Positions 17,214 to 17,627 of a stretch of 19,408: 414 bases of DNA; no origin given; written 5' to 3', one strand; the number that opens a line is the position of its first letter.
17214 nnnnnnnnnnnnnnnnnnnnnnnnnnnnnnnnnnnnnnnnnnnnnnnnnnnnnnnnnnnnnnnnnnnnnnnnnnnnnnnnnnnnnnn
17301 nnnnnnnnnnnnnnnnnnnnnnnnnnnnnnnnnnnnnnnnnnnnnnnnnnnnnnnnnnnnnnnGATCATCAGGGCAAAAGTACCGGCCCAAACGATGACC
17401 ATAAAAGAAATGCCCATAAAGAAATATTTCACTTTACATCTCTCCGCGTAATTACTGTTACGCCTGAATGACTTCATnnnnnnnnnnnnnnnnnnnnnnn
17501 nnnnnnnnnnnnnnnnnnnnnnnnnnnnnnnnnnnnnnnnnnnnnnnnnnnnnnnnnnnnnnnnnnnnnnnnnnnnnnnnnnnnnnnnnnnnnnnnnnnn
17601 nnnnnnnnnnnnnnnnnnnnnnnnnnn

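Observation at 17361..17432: A 23-codon hydrophobic micro-ORF (ypdK) hidden between alaC and lpxP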

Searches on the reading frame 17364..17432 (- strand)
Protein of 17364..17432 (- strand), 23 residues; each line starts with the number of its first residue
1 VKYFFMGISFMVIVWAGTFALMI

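Call 24: search_protein_families(proteins=[window:17364-17432:-], library=ncbifam, max_evalue=1)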
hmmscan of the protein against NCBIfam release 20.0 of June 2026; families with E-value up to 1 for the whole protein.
seq(23 aa): 1 family
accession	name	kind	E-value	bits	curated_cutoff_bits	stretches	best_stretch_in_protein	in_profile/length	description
NF033437.1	YpdK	equivalog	9.4e-16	57.5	30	1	1-23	1-23/23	membrane protein YpdK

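Call 39: search_solved_structures(query=window:17364-17432:-, max_evalue=10, show_alignments=3)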
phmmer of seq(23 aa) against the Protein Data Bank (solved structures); distinct sequences matched with E-value up to 10: 0.

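Call 62: search_dna_similar(query=window:17364-17432:-, collection=plasmids, mode=protein, max_evalue=1, max_rows=10)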
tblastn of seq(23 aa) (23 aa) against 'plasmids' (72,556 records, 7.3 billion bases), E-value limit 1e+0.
Records with a match: 14; places in all: 14; records where one place covers at least 80% of the query: 14.
Best place of each record, by identity: >=99% 1; 95-99% 12; 60-80% 1.
By first word of the organism name: Klebsiella 7; Escherichia 5; Salmonella 1; Serratia 1.
By predicted mobility (MOB-suite, as given by PLSDB): non-mobilizable 13; conjugative 1.
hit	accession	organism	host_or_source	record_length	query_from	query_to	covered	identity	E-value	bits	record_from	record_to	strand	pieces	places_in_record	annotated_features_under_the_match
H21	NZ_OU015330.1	Salmonella enterica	Homo sapiens,feces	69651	2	23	96%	100.0%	1e-5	45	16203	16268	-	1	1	ypdK: membrane protein YpdK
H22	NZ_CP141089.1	Escherichia coli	Homo sapiens,Infected Human Urine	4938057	1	23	100%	95.7%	6e-6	45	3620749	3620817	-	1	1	none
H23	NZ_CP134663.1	Escherichia coli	Larus michahellis,bacteria,cloaca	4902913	1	23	100%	95.7%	6e-6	45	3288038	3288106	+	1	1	none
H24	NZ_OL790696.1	Escherichia coli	-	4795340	1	23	100%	95.7%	6e-6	45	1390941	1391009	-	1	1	none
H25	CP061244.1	Escherichia coli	Homo sapiens,cell culture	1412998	1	23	100%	95.7%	6e-6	45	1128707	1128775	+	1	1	ypdK: membrane protein YpdK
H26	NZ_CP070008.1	Escherichia coli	Homo sapiens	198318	1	23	100%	95.7%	6e-6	45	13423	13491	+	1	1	ypdK: membrane protein YpdK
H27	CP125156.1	Klebsiella pneumoniae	-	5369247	2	23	96%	95.5%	2e-5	44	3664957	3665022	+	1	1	ypdK: membrane protein YpdK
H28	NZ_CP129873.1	Klebsiella pneumoniae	Homo sapiens,whole organism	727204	2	23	96%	95.5%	2e-5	44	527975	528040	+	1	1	ypdK: membrane protein YpdK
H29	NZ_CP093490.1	Klebsiella pneumoniae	Homo sapiens,Isolated from blood of a ...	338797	2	23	96%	95.5%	2e-5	44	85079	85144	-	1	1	ypdK: membrane protein YpdK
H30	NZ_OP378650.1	Klebsiella pneumoniae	-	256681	2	23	96%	95.5%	2e-5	44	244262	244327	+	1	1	ypdK: membrane protein YpdK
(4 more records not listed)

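Call 63: search_dna_similar(query=window:17364-17432:-, collection=phages, mode=protein, max_evalue=1, max_rows=10)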
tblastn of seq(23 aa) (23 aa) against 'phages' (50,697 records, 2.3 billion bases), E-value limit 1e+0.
No match.

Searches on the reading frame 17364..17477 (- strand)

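Call 24: search_protein_families(proteins=[window:17364-17477:-], library=ncbifam, max_evalue=1)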
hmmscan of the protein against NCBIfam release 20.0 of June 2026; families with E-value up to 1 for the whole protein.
seq(38 aa): 1 family
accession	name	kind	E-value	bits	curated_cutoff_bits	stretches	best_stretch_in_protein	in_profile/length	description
NF033437.1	YpdK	equivalog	2.3e-14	53.1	30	1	17-38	2-23/23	membrane protein YpdK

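Call 43: profile_search(protein=window:17364-17477:-)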
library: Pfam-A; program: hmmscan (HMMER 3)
A. the first sequence (38 residues): domains with independent E <= 10: 0; with E <= 0.001: 0
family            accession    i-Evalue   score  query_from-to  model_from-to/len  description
(no Pfam family matches the first sequence, even at E <= 10)
